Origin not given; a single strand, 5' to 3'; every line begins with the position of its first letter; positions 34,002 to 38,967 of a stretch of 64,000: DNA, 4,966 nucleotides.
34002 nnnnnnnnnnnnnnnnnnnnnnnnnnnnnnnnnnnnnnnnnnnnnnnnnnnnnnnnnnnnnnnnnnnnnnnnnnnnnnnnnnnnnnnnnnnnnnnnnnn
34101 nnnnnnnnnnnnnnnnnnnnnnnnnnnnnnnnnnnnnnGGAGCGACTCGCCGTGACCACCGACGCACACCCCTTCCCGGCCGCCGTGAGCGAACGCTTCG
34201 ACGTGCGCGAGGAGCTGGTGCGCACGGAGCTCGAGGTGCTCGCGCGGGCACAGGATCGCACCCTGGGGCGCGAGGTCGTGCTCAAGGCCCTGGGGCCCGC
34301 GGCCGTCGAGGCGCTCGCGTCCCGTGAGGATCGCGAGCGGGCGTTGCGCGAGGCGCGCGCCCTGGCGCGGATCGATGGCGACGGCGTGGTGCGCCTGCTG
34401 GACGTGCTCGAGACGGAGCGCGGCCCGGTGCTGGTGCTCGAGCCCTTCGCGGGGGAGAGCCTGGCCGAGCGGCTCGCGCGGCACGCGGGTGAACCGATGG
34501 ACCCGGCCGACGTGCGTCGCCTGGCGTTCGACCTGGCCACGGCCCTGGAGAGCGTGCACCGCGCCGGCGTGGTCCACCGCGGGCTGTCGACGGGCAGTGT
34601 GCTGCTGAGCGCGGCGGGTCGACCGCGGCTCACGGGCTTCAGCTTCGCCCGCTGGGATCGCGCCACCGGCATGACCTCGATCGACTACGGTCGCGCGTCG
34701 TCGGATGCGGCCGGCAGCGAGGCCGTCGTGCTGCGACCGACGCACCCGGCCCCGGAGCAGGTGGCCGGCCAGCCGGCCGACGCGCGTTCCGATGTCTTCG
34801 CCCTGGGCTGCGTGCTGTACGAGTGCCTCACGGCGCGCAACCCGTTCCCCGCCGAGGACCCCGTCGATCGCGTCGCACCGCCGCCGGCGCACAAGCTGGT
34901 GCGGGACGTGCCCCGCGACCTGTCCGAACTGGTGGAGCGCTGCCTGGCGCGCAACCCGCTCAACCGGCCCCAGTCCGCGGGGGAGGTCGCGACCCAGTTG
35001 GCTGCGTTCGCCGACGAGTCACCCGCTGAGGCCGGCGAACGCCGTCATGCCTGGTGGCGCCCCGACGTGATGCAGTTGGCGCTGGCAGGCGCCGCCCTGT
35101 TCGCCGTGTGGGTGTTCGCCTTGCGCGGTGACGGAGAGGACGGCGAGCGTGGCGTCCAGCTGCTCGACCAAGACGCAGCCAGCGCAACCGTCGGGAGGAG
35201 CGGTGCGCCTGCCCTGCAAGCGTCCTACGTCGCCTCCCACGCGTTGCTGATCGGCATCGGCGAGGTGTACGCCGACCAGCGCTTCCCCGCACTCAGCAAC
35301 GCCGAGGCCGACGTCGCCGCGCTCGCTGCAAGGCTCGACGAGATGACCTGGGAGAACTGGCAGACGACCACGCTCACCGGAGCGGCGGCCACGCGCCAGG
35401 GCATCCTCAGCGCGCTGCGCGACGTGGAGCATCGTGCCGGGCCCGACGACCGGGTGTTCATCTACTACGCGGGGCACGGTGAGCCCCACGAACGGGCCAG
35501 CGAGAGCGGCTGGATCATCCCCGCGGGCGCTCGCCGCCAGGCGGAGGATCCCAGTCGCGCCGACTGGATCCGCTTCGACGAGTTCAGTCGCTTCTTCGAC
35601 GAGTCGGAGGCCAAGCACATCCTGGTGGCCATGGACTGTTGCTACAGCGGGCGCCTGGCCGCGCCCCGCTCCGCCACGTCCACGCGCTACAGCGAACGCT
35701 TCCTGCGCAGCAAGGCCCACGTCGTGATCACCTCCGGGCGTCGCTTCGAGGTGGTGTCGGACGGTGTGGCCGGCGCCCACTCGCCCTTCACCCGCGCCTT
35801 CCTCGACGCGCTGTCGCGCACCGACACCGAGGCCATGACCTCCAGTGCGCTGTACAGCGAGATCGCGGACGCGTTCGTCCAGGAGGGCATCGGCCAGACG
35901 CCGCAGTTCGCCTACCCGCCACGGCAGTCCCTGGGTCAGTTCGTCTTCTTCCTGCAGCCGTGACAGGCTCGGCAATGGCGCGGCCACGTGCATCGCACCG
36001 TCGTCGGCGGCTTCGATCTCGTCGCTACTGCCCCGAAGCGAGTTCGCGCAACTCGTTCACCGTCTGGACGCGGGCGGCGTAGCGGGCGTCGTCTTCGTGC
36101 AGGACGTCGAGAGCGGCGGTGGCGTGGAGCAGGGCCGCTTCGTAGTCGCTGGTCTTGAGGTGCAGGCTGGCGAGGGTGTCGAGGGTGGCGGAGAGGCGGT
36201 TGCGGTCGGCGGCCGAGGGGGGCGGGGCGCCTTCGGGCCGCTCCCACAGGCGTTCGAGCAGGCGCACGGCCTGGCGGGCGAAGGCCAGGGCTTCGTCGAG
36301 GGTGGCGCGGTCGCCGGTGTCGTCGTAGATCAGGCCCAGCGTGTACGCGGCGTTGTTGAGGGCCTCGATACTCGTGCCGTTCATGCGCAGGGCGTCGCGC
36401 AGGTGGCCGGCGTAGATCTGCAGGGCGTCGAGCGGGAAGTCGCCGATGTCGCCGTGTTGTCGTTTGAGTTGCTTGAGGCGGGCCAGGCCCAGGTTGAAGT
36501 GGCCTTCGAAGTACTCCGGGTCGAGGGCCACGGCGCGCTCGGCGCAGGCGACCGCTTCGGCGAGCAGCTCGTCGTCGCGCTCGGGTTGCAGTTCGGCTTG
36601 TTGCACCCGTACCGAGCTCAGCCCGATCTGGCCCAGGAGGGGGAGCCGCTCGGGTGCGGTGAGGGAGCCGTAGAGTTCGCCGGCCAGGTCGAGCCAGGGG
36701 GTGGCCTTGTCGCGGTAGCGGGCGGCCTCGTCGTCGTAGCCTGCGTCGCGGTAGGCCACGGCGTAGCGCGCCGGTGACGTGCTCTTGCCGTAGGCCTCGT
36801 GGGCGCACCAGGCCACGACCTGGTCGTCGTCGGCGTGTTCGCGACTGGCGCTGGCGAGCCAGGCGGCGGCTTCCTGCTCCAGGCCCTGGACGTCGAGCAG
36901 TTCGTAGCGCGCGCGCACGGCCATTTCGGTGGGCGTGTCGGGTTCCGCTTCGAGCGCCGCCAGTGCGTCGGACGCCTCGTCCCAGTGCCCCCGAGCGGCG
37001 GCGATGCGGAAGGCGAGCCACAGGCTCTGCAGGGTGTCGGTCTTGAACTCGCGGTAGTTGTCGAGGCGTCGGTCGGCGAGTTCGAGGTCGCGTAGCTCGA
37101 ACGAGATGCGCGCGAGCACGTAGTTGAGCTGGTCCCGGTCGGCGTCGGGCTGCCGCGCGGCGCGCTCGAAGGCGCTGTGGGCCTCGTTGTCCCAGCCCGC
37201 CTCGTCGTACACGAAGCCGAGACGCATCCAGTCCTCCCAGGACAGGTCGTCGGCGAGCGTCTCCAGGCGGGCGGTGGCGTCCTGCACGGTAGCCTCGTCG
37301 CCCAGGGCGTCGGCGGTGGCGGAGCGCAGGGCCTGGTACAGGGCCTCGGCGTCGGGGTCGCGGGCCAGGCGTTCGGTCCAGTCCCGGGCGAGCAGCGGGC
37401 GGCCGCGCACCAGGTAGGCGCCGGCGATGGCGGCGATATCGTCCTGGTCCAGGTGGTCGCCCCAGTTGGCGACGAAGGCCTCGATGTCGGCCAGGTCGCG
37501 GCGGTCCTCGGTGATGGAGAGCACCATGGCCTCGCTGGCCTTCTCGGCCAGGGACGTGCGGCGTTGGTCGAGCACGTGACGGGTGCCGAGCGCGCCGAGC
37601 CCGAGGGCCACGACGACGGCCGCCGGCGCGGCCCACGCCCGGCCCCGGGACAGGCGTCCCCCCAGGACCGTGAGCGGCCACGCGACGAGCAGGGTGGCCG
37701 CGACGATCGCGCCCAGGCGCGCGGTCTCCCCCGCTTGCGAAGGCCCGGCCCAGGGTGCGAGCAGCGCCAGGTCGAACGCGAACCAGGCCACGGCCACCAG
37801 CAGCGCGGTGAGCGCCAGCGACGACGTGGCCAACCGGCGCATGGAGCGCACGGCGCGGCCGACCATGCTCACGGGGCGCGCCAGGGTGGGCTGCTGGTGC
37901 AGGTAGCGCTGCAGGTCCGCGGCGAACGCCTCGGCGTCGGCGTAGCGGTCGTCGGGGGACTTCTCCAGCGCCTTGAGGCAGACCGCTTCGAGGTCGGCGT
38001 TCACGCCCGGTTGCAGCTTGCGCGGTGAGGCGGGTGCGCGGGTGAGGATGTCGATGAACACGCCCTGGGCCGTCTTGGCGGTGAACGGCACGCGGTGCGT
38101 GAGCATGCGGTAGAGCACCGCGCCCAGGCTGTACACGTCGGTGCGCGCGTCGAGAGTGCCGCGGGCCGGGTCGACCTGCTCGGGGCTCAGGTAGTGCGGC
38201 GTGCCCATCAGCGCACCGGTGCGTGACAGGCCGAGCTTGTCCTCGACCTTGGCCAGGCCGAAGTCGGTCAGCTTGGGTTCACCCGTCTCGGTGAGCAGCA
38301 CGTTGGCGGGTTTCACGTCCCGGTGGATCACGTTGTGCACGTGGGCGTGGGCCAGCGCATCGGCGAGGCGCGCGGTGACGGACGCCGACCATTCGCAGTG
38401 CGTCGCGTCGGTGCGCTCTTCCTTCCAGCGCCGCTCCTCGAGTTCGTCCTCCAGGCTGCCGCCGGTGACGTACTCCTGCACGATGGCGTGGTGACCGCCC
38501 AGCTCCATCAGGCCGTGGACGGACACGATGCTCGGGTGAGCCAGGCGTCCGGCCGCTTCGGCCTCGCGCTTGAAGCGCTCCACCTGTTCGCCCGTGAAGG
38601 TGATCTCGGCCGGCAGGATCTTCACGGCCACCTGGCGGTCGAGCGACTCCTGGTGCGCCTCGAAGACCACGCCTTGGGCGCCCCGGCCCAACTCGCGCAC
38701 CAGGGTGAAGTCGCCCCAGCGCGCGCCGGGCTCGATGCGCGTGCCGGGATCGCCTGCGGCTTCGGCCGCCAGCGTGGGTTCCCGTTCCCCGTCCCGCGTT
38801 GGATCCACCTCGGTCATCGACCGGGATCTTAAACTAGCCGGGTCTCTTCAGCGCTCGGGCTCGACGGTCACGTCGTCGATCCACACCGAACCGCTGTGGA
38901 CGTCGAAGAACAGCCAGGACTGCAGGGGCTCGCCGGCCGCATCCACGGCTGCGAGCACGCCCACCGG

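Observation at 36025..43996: MamK-family actin in a non-magnetosome context: putative operon of coiled-coil protein, MamK-like actin, 1111-aa lipoprotein and membrane Ser/Thr kinase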

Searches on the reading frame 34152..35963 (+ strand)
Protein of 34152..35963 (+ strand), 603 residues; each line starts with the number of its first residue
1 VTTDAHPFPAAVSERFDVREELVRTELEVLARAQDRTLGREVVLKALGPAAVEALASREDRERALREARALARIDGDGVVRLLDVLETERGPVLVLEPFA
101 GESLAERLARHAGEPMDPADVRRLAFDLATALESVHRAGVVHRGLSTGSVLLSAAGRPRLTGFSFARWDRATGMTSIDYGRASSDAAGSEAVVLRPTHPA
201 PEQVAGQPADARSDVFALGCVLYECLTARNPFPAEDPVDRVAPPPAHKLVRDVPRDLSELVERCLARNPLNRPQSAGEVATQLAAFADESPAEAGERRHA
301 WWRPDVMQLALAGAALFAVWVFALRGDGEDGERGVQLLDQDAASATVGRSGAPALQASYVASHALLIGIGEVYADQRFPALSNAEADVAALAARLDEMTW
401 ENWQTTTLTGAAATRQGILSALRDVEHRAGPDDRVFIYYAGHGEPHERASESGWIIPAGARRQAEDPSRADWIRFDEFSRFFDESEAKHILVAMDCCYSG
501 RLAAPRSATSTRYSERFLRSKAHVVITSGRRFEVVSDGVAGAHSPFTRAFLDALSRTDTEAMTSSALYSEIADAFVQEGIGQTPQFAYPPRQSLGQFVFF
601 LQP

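Call 3: search_protein_families(library=pfam, proteins=[window:34152-35963:+], max_evalue=0.01)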
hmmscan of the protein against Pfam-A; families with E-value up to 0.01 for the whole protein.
window:34152-35963:+ (603 aa): 3 families
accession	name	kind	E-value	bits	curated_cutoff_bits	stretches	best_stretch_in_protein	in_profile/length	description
PF00069.31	Pkinase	-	6.2e-25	88.5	31.7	1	37-274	22-253/263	Protein kinase domain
PF07714.23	PK_Tyr_Ser-Thr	-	7.7e-18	65.2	23.1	1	41-274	30-250/258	Protein tyrosine and serine/threonine kinase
PF00656.27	Peptidase_C14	-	3.4e-11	43.7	21.4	1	363-586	3-223/233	Caspase domain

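Call 4: search_protein_families(library=ncbifam, proteins=[window:34152-35963:+], max_evalue=0.01)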
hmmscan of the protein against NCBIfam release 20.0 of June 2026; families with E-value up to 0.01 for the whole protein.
window:34152-35963:+ (603 aa): 13 families
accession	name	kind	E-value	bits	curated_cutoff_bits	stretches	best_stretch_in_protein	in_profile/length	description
NF033483.0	PknB_PASTA_kin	equivalog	3.3e-39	135.4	450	1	12-296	5-278/563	Stk1 family PASTA domain-containing Ser/Thr kinase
NF047741.1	antiphage_MADS6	equivalog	2.9e-30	105.4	460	1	15-294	190-468/612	methylation-associated defense system protein kinase MAD6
NF047832.1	caspase_w_EACC1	subfamily_domain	1.4e-25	90.1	140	1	362-574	1-207/211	caspase, EACC1-associated type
NF052427.1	StpK7MSMEG_1200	equivalog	3.4e-25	88.6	900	1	16-374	9-373/601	serine/threonine protein kinase StpK7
NF038150.1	lanthi_synth_IV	equivalog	8.1e-24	84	650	1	9-299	184-469/851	class IV lanthionine synthetase LanL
NF033442.0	BREX_PglW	equivalog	7.6e-20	70.3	990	1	57-293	250-493/1391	BREX system serine/threonine kinase PglW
TIGR03903.1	TOMM_kin_cyc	equivalog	4.7e-17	61.2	705.75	1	39-284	3-245/1267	TOMM system kinase/cyclase fusion protein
NF009651.0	PRK13184.1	equivalog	9.6e-14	50.3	839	1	128-288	122-292/932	serine/threonine-protein kinase PknD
NF053615.1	SerThrKinAfsKStmc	equivalog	6e-12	45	1300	1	111-305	105-286/809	protein serine/threonine kinase AfsK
NF038151.1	lanthi_synth_III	equivalog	4.4e-09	35.3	575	1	32-237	238-434/833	class III lanthionine synthetase LanKC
NF011463.0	PRK14879.1-4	equivalog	4.6e-06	26.2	188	1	36-171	35-165/237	Kae1-associated kinase Bud32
NF012171.0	APH_6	equivalog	7.8e-05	22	325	1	44-110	23-87/270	APH(6)-I family aminoglycoside O-phosphotransferase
NF011464.0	PRK14879.1-7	equivalog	9.2e-05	22.3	246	1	60-178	49-161/221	Kae1-associated kinase Bud32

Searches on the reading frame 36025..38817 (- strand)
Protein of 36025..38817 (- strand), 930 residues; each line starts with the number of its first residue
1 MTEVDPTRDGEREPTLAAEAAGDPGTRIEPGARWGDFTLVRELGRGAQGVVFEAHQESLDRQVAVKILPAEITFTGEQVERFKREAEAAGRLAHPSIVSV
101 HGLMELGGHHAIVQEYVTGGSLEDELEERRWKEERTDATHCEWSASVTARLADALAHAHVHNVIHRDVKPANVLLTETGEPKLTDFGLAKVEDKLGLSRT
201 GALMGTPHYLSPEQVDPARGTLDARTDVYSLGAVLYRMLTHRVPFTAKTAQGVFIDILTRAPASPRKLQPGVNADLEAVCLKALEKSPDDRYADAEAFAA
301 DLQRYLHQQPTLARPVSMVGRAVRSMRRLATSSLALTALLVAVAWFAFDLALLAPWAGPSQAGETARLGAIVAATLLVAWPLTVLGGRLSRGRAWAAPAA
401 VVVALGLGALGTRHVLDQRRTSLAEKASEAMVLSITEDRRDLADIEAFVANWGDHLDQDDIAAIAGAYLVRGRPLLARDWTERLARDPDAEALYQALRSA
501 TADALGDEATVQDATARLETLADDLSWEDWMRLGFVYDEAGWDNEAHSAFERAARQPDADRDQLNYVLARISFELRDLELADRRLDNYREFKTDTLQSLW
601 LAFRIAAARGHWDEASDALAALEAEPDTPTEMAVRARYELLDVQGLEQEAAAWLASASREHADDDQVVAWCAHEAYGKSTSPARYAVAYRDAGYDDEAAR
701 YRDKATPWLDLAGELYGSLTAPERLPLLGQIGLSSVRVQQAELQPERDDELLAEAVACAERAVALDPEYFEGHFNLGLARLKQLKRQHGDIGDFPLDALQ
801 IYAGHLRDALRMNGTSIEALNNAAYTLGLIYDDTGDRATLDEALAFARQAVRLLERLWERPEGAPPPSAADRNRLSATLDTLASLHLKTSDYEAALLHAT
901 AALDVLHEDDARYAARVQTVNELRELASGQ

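Call 3: search_protein_families(library=pfam, proteins=[window:36025-38817:-], max_evalue=0.01)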
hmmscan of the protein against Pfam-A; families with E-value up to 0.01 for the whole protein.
window:36025-38817:- (930 aa): 6 families
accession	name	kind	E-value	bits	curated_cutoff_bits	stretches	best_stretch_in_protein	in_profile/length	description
PF00069.31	Pkinase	-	4.6e-45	154.5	31.7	1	38-293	2-253/263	Protein kinase domain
PF07714.23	PK_Tyr_Ser-Thr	-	1e-32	113.9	23.1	1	38-291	2-248/258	Protein tyrosine and serine/threonine kinase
PF13431.12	TPR_17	-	6.1e-06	26.5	24.4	0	758-782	1-25/34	Tetratricopeptide repeat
PF13414.12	TPR_11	-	1.3e-05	25.2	26.8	1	753-783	11-41/42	TPR repeat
PF14531.12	Kinase-like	-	2.3e-05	24.3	25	1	125-252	131-258/289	Kinase-like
PF03109.22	ABC1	-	0.00047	19.8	22.9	1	65-190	101-215/244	ABC1 atypical kinase-like domain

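Call 4: search_protein_families(library=ncbifam, proteins=[window:36025-38817:-], max_evalue=0.01)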
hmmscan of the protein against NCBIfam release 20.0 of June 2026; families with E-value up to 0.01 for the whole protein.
window:36025-38817:- (930 aa): 15 families
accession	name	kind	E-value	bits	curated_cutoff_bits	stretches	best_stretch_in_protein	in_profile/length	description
NF033483.0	PknB_PASTA_kin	equivalog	8.7e-79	266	450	1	38-316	10-279/563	Stk1 family PASTA domain-containing Ser/Thr kinase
NF052427.1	StpK7MSMEG_1200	equivalog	2.4e-50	171.7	900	1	33-346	5-310/601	serine/threonine protein kinase StpK7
NF047741.1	antiphage_MADS6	equivalog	1.4e-44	152.6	460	2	142-313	299-468/612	methylation-associated defense system protein kinase MAD6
NF009651.0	PRK13184.1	equivalog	4.3e-33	114.3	839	1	37-311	4-296/932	serine/threonine-protein kinase PknD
NF038150.1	lanthi_synth_IV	equivalog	2.2e-28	99.1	650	1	24-308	178-459/851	class IV lanthionine synthetase LanL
TIGR03903.1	TOMM_kin_cyc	equivalog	5e-26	90.9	705.75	1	61-301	4-243/1267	TOMM system kinase/cyclase fusion protein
NF053615.1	SerThrKinAfsKStmc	equivalog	8.1e-22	77.7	1300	1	32-256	10-225/809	protein serine/threonine kinase AfsK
NF038151.1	lanthi_synth_III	equivalog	8.1e-18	64.2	575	1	79-246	267-430/833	class III lanthionine synthetase LanKC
NF058632.1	SerThrKinPrkT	equivalog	2.1e-10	40.1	280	1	24-178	10-153/322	serine/threonine protein kinase PrkT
TIGR02521.1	type_IV_pilW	equivalog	7.4e-08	32.2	154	1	527-616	135-223/234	type IV pilus biogenesis/stability protein PilW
NF043056.1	T4SS_LegK1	equivalog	8.2e-07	28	550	1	161-235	208-280/516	Dot/Icm T4SS effector kinase LegK1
TIGR03724.2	arch_bud32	equivalog_domain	1.8e-06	27.6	125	1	108-194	66-136/193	KEOPS complex kinase/ATPase Bud32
NF011463.0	PRK14879.1-4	equivalog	4.2e-05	23.1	188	1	81-193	64-164/237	Kae1-associated kinase Bud32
NF007174.0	PRK09605.1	equivalog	0.0043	15.6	447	1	111-194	412-478/535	bifunctional N(6)-L-threonylcarbamoyladenine synthase/serine/threonine protein kinase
NF041408.1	XopAU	subfamily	0.0056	16.3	450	1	94-242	277-418/498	XopAU family type III secretion system effector serine/threonine kinase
